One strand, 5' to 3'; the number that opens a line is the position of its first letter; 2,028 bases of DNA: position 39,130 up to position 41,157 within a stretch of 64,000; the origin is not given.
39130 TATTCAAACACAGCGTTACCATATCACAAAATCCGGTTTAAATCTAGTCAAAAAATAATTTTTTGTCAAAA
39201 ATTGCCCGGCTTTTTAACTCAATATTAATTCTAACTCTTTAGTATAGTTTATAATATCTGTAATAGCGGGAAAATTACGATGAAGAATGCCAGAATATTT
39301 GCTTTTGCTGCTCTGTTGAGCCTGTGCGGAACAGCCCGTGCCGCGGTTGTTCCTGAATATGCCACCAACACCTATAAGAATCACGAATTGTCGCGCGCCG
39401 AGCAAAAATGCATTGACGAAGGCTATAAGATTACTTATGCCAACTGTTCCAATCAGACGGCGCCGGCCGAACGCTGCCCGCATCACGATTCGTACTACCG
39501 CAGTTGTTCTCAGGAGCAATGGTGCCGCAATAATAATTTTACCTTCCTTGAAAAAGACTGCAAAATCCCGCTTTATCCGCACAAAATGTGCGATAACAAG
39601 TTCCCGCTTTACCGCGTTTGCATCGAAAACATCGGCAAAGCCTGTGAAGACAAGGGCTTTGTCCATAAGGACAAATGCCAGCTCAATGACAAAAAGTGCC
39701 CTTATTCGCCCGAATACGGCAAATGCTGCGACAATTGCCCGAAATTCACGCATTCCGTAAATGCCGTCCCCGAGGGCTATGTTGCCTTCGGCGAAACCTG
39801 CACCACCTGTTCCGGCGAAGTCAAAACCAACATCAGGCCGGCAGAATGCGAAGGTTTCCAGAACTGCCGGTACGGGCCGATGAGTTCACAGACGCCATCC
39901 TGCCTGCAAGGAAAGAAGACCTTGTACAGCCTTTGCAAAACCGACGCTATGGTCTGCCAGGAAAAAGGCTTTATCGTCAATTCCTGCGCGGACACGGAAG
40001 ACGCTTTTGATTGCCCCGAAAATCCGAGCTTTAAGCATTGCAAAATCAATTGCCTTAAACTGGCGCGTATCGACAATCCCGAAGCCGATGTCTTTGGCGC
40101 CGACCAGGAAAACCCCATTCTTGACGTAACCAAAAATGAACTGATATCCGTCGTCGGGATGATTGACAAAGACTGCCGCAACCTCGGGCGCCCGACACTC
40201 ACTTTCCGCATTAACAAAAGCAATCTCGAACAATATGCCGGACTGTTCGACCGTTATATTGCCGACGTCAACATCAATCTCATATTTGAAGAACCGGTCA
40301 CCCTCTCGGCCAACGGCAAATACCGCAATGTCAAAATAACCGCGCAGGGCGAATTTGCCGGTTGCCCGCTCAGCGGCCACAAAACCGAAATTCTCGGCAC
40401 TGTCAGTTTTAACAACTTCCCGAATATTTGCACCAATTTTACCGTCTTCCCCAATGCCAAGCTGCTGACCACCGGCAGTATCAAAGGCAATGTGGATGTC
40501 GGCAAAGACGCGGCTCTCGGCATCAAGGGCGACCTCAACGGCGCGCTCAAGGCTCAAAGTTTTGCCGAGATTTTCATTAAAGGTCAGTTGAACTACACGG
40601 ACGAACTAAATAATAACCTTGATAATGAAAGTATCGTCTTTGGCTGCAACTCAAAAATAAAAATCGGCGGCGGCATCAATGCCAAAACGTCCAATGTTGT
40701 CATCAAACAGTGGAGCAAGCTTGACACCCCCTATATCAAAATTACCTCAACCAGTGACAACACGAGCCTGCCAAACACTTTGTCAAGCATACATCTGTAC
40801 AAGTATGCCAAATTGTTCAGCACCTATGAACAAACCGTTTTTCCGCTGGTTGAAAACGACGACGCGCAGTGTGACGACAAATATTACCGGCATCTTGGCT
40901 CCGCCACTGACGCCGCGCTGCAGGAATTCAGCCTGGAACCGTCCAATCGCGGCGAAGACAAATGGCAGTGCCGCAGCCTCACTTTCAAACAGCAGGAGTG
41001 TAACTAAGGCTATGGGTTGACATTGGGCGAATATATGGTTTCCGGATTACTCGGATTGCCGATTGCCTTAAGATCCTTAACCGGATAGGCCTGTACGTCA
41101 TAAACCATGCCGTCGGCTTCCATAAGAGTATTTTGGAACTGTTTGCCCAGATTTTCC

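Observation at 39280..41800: Secreted cysteine-rich modular protein with an adjacent secreted Pro-rich protein and a YjfB-like mini-protein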

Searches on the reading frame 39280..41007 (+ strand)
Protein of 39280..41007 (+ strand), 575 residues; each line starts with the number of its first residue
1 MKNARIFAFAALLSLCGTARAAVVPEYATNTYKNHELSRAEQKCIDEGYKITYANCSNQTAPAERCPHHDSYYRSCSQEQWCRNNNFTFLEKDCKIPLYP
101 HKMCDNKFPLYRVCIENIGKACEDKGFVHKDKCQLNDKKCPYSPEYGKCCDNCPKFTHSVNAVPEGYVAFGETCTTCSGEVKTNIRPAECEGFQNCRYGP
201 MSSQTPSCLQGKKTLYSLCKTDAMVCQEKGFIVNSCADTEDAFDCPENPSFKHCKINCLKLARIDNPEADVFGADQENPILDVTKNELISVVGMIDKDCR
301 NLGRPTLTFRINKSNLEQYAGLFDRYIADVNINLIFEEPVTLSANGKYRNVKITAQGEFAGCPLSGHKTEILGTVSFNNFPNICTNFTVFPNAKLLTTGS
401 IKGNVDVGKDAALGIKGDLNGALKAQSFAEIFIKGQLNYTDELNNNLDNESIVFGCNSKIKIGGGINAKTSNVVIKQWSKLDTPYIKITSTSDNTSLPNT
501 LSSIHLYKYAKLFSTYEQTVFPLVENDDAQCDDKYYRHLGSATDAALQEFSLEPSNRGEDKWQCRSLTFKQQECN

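Call 3: search_protein_families(library=pfam, proteins=[window:39280-41007:+], max_evalue=1)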
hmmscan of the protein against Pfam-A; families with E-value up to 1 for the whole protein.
window:39280-41007:+ (575 aa): 0 families

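Call 4: search_protein_families(library=ncbifam, proteins=[window:39280-41007:+], max_evalue=1)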
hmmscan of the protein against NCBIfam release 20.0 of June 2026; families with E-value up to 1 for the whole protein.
window:39280-41007:+ (575 aa): 0 families

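Call 5: find_homologous_proteins(query=window:39280-41007:+, max_evalue=0.001)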
Query window:39280-41007:+ (575 aa): 103 proteins with E <= 0.001 among 7218 candidates.
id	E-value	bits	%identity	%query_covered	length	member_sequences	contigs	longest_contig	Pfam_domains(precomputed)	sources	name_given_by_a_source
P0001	0.0e+0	1351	100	100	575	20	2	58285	-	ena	-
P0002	0.0e+0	1180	85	100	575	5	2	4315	-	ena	-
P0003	0.0e+0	1099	79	100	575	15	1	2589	-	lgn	-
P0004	0.0e+0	1083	78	100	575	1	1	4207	-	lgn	-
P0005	0.0e+0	1073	77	100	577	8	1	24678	-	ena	-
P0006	0.0e+0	1057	76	100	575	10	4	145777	-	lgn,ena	-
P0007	3.6e-265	899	65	100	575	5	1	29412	-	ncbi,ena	-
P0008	3.0e-257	873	63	100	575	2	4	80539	-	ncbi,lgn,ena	-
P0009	5.6e-253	859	73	85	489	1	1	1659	-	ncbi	-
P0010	8.6e-253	858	62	99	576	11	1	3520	-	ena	-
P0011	7.1e-252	855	61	99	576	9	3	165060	-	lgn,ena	-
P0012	9.4e-252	855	62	100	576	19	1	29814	-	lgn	-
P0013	1.2e-251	855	61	100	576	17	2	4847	-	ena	-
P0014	1.1e-250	851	61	100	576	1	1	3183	-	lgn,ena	-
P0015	7.4e-249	845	61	100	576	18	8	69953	-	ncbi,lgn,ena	-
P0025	4.0e-233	793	58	99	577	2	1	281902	-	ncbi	-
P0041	1.5e-224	765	57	100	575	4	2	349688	-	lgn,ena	-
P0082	3.9e-183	628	49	99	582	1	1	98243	-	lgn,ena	-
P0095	2.1e-173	596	47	100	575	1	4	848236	-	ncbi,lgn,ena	-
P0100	7.0e-171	588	45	100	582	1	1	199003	-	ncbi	-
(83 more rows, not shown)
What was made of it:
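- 39280..41007 (+): CDS of the 575-aa exported Cys-rich / beta-helix protein (called CRP575 here). 103 full-length homologue clusters of 558-593 aa (call 5).
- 103 full-length clusters (call 5).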

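Call 11: search_solved_structures(query=A1, max_evalue=10, show_alignments=2)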
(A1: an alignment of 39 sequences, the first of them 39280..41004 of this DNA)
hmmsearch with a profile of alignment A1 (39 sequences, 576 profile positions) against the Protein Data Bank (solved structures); distinct sequences matched with E-value up to 10: 0.
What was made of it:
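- Tried and rejected: A PDB sequence search with the family profile at E<=10 gave no hit (call 11).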

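Call 12: find_encoding_contigs(protein=P0095, flank=6000, max_places=2)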
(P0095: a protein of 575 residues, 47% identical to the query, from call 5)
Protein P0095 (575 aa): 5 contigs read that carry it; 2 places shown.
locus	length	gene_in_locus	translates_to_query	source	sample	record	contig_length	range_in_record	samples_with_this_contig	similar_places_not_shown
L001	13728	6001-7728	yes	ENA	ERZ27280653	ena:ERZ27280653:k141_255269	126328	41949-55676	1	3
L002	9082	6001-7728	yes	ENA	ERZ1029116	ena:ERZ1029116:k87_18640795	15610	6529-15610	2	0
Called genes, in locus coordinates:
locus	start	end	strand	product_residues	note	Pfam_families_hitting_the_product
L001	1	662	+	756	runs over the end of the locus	PF01136:Peptidase_U32, PF12392:DUF3656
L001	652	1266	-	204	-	-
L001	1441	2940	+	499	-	PF00437:T2SSE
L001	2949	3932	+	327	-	PF02016:Peptidase_S66, PF17676:Peptidase_S66C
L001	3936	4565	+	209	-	PF01351:RNase_HII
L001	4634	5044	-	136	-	-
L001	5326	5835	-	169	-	PF02559:CarD_TRCF_RID, PF21095:CarD_C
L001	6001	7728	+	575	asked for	-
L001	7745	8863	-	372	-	PF00149:Metallophos, PF12850:Metallophos_2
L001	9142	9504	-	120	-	PF07309:FlaF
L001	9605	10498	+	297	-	-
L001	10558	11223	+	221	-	PF13417:GST_N_3, PF13409:GST_N_2, PF00043:GST_C (weak), PF14497:GST_C_3 (weak)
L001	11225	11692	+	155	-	-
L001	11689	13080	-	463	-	PF02321:OEP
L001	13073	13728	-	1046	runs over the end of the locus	PF00873:ACR_tran, PF03176:MMPL, PF02355:SecD_SecF_C (weak), PF03176:MMPL (weak)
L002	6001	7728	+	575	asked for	-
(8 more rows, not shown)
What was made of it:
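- FlaF lies nearby in one rearranged locus (call 12).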

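Call 13: find_encoding_contigs(protein=P0100, flank=6000, max_places=1)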
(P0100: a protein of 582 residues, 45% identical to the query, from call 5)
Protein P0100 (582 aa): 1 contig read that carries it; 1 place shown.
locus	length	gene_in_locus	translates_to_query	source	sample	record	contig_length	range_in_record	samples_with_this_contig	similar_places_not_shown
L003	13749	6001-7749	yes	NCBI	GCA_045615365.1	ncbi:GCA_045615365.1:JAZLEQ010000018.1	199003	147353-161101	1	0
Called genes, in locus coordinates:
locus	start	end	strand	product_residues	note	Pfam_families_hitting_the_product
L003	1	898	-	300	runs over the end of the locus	-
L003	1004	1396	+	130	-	-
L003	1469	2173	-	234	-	-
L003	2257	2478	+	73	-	PF04070:DUF378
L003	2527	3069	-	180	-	PF02631:RecX_HTH2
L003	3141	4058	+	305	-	PF01430:HSP33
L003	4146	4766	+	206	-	-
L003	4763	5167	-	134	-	PF04379:DUF525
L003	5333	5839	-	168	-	PF02559:CarD_TRCF_RID, PF21095:CarD_C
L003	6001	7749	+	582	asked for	-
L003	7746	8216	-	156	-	-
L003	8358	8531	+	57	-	-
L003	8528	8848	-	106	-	-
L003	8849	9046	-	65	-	-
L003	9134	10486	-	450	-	PF02878:PGM_PMM_I, PF02879:PGM_PMM_II, PF02880:PGM_PMM_III, PF00408:PGM_PMM_IV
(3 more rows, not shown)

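Call 14: find_encoding_contigs(protein=P0025, flank=6000, max_places=1)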
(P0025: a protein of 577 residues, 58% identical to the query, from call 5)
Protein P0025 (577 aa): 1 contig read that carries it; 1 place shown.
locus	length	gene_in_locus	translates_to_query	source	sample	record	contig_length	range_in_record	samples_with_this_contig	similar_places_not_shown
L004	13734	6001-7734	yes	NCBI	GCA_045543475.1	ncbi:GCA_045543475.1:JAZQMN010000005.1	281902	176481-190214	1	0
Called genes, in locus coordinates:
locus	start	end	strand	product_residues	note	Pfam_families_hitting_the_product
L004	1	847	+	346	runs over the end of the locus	PF06723:MreB_Mbl, PF00022:Actin, PF11104:PilM_2 (faint), PF00012:HSP70, PF14450:FtsA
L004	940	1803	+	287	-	PF04085:MreC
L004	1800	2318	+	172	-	PF04093:MreD (faint)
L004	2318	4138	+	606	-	PF03717:PBP_dimer, PF00905:Transpeptidase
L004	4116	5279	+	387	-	PF01098:FTSW_RODA_SPOVE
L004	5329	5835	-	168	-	PF02559:CarD_TRCF_RID, PF21095:CarD_C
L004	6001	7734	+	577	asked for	-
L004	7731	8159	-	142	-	-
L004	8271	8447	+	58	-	-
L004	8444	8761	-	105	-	-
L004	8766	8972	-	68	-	-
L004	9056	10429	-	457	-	PF02878:PGM_PMM_I, PF02879:PGM_PMM_II, PF02880:PGM_PMM_III, PF00408:PGM_PMM_IV (weak)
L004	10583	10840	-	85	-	PF10073:GapR_DNA-bd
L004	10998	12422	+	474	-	PF00224:PK, PF02887:PK_C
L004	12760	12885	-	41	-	PF00444:Ribosomal_L36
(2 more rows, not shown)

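Call 15: find_encoding_contigs(protein=P0041, flank=6000, max_places=1)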
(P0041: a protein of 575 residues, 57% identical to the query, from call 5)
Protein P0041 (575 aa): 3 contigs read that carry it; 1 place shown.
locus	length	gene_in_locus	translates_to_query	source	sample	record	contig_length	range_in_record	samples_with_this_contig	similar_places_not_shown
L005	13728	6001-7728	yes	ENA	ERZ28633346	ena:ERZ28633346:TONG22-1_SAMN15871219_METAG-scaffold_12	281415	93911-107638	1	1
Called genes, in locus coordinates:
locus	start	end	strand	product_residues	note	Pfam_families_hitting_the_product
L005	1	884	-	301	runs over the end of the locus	-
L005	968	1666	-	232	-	-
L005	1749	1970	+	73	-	PF04070:DUF378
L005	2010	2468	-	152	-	PF03703:bPH_2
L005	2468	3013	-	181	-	PF02631:RecX_HTH2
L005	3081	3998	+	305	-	PF01430:HSP33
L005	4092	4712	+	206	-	-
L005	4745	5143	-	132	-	PF04379:DUF525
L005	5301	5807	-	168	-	PF02559:CarD_TRCF_RID, PF21095:CarD_C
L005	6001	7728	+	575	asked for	-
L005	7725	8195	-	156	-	-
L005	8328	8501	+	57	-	-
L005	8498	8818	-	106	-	-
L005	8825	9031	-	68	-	-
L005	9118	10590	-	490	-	PF02878:PGM_PMM_I, PF02879:PGM_PMM_II, PF02880:PGM_PMM_III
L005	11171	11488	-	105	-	PF03374:ANT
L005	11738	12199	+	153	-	-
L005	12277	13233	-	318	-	PF01699:Na_Ca_ex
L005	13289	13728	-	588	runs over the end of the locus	PF01336:tRNA_anti-codon, PF00152:tRNA-synt_2, PF02938:GAD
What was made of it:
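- Checked: The equivalent 57-58-aa ORF is a called gene in other assemblies (calls 13-15).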

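Call 16: find_encoding_contigs(protein=P0082, flank=6000, max_places=1)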
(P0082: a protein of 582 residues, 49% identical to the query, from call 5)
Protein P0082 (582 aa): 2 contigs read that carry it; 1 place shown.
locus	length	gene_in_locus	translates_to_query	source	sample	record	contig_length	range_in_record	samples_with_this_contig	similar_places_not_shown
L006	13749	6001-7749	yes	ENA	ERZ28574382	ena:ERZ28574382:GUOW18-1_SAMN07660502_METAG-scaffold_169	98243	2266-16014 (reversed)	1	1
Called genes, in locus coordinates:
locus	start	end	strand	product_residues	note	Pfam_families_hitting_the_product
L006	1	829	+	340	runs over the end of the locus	PF01408:GFO_IDH_MocA, PF02423:OCD_Mu_crystall (weak), PF03446:NAD_binding_2 (faint), PF22725:GFO_IDH_MocA_C3, PF02894:GFO_IDH_MocA_C (weak)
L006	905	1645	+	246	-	PF01416:PseudoU_synth_1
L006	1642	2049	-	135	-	PF01381:HTH_3 (faint)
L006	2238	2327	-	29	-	-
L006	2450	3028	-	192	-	PF02631:RecX_HTH2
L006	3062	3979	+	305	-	PF01430:HSP33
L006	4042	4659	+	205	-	-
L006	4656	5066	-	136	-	PF04379:DUF525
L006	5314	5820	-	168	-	PF02559:CarD_TRCF_RID, PF21095:CarD_C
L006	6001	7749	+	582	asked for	-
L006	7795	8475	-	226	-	PF01177:Asp_Glu_race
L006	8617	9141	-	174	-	-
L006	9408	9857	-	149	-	PF01196:Ribosomal_L17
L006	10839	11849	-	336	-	PF01193:RNA_pol_L, PF01000:RNA_pol_A_bac, PF03118:RNA_pol_A_CTD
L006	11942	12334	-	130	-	PF00411:Ribosomal_S11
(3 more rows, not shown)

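Call 17: find_related_loci(query=A1, collection=genome_contigs, flank=4000)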
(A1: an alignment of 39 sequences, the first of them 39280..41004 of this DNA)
Query A1 (575 aa) in genome_contigs; peptide patterns used: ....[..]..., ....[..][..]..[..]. (x = any residue, [..] = any of these).
62 stretches matched a pattern; 51 encode a relative of the query (tblastn E <= 1e-3); 51 distinct loci.
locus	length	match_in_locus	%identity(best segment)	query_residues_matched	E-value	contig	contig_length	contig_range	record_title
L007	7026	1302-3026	85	1-575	0e+0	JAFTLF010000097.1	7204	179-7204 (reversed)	MAG: Alphaproteobacteria bacterium isolate RGIG3920 Roe_deer_Cecum-3__c458981, whole genome shotgun sequence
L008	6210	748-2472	79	1-575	0e+0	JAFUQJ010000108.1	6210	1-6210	MAG: Alphaproteobacteria bacterium isolate RGIG4730 Roe_deer_Rectum.Co__c1726040, whole genome shotgun sequence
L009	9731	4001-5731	77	1-575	0e+0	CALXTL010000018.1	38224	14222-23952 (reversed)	MAG: uncultured Alphaproteobacteria bacterium isolate BRZ_KN__bin99 genome assembly, contig: BRZ_KN__NODE_1253_length_38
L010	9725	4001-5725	78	1-575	0e+0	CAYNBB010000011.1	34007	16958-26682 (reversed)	MAG TPA_asm: uncultured Azospirillaceae bacterium isolate SRP225648_co1_885 genome assembly, contig: NODE_2546_length_34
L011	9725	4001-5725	76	1-575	0e+0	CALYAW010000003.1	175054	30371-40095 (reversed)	MAG: uncultured Alphaproteobacteria bacterium isolate BRZ_DM__bin108 genome assembly, contig: BRZ_DM__NODE_110_length_17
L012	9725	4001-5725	65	1-575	0e+0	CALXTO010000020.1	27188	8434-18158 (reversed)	MAG: uncultured Alphaproteobacteria bacterium isolate BRZ_CT__bin33 genome assembly, contig: BRZ_CT__NODE_2334_length_27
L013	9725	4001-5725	63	1-575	0e+0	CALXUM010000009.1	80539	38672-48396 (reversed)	MAG: uncultured Alphaproteobacteria bacterium isolate BRZ_CT__bin98 genome assembly, contig: BRZ_CT__NODE_539_length_805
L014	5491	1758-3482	63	1-575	0e+0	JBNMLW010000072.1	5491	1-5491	MAG: Alphaproteobacteria bacterium isolate CM_BacCAZ1100.7 k141_32448_length_5491_cov_9.0000, whole genome shotgun seque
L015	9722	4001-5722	62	2-575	0e+0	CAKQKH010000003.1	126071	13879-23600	MAG: uncultured Alphaproteobacteria bacterium isolate REFINED_METABAT215_TOP10_CONTIGS_1500_ASSEMBLY_K77_MERGED__Hadza_M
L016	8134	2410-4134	61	1-575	0e+0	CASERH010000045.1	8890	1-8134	uncultured proteobacterium isolate O27_L1_392392_idba_bin.56 genome assembly, contig: O27_L1_392392_idba_bin.56.fa_scaff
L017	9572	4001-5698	62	6-575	0e+0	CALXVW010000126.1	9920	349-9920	MAG: uncultured Alphaproteobacteria bacterium isolate E40__bin9 genome assembly, contig: E40__k127_4409644, whole genome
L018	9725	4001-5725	61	1-575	0e+0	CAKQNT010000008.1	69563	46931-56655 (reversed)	MAG: uncultured Alphaproteobacteria bacterium isolate REFINED_METABAT215_TOP10_CONTIGS_1500_ASSEMBLY_K77_MERGED__Hadza_M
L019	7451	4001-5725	59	1-575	0e+0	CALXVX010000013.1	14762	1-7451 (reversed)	MAG: uncultured Alphaproteobacteria bacterium isolate E21__bin46 genome assembly, contig: E21__k127_6323637, whole genom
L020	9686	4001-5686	62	19-575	0e+0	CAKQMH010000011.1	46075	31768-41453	MAG: uncultured Alphaproteobacteria bacterium isolate REFINED_METABAT215_TOP10_CONTIGS_1500_ASSEMBLY_K77_MERGED__Hadza_M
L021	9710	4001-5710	58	6-575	0e+0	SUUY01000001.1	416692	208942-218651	MAG: Alphaproteobacteria bacterium isolate SIG58 NODE_86_length_416692_cov_10.945617, whole genome shotgun sequence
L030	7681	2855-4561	56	7-575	0e+0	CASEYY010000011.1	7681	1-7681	uncultured proteobacterium isolate SI.O72.metabat-bins.143 genome assembly, contig: SI.O72.metabat-bins.143.fa_k141_1282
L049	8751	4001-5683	50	16-575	0e+0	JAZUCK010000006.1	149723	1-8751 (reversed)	MAG: Alphaproteobacteria bacterium isolate T1900045314_YK20190003.MAGScoT_cleanbin_000006 SGB_6269_k141_1842671, whole g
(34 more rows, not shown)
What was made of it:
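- The organisms live in animal guts (call 17).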

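Call 19: predict_structure(alignment_id=A1)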
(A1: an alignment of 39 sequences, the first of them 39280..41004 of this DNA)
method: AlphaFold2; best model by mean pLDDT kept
length: 575 residues; sequences in the alignment: 39
mean_pLDDT: 86.7   pTM: 0.62
mean pLDDT of the five models: 86.7, 86.1, 84.3, 83.9, 82.6
residues with pLDDT >= 90: 295; 70-90: 237; 50-70: 25; < 50: 18
segments of 3 or more residues with pLDDT < 50: 23-36
pLDDT, mean of each block of 10 residues (from residue 1): 58 55 44 50 80 76 82 83 85 83 84 85 81 75 78 76 84 75 85 89 89 89 90 91 92 92 92 93 93 85 92 91 95 96 96 95 95 97 97 97 97 98 97 97 84 96 96 95 96 87 93 91 85 92 90 90 90 85
secondary structure, 60 per line:
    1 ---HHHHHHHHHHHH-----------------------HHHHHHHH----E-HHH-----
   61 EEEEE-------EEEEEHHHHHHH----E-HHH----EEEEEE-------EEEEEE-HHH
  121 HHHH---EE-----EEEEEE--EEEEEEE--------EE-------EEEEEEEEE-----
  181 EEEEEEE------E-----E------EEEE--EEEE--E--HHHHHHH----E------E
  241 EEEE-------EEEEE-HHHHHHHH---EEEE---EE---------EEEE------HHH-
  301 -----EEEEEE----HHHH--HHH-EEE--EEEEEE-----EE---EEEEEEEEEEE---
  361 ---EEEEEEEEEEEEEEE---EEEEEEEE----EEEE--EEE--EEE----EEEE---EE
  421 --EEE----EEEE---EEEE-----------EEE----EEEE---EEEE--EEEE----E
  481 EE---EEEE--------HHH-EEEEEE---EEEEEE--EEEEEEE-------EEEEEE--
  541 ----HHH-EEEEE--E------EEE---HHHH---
elements in order: H4-15 H39-46 E61-65 E73-77 H78-84 E98-103 E111-116 H118-124 E135-140 E143-149 E167-175 E181-187 E207-210 E213-216 H222-228 E240-244 E252-256 H258-265 E269-272 E287-290 E306-311 H316-319 E326-328 E331-336 E347-357 E364-378 E382-389 E394-397 E400-402 E405-407 E412-415 E423-425 E430-433 E437-440 E452-454 E459-462 E466-469 E472-475 E480-482 E486-489 E502-507 E511-516 E519-525 E533-538 E549-553 E563-565 H569-572
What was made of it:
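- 39280..41007 (+): AlphaFold2 model pLDDT 86.7 (call 19).
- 40072..41004 (+): Right-handed parallel beta-helix domain with a Cys-stapled C-terminal end (aa ~265-575). Strand ladder in DSSP (call 19).
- On Type Va autotransporter adhesins: The model shows no barrel (call 19).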

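Call 21: search_protein_representatives(alignment_id=A1)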
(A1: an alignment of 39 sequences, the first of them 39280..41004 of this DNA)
Query: 39 sequences, 576 profile positions. Proteins with E-value up to 0.001 (for the whole library): 145; up to 1e-10: 94; up to 1e-30: 13. The best 145 are listed.
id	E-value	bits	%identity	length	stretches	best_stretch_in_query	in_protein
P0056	7.1e-254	860.3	-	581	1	9-576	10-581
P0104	1.4e-174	598.5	-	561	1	38-576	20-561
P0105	3.1e-165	567.6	-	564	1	8-565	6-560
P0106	4.8e-67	243.4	-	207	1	357-576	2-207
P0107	2.9e-65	237.6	-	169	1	408-576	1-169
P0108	3.7e-59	217.4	-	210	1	215-367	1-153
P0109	4.6e-58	213.8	-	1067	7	25-276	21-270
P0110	1.3e-56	209.0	-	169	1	408-576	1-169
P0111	1.7e-52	195.4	-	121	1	1-104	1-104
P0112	4.7e-50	187.3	-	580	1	34-379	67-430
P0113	3.7e-39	151.4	-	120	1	3-90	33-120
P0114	4.0e-38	147.9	-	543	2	44-222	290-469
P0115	3.1e-33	131.8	-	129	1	278-384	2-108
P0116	5.1e-28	114.6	-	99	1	4-75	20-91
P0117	5.5e-28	114.5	-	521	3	11-260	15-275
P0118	8.7e-28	113.8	-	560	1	7-259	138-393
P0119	4.6e-27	111.4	-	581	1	41-222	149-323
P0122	4.3e-26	108.2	-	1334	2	40-220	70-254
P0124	7.8e-24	100.8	-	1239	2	64-220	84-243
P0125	1.5e-23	99.9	-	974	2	41-220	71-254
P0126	2.1e-23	99.4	-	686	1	41-223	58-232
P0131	2.3e-22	95.9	-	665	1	45-266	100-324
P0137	3.0e-20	88.9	-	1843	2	40-220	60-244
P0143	1.4e-18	83.4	-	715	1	45-238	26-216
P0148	2.6e-17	79.2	-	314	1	45-259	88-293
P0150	3.2e-17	78.9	-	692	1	44-260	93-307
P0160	5.8e-15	71.5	-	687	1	54-238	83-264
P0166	3.0e-14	69.1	-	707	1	37-260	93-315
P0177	9.4e-13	64.2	-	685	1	34-264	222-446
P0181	3.2e-12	62.4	-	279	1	55-217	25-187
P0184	5.3e-12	61.7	-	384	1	21-228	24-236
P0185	5.7e-12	61.6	-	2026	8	373-445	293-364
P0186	6.0e-12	61.5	-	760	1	43-239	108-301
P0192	2.8e-11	59.3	-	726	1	45-234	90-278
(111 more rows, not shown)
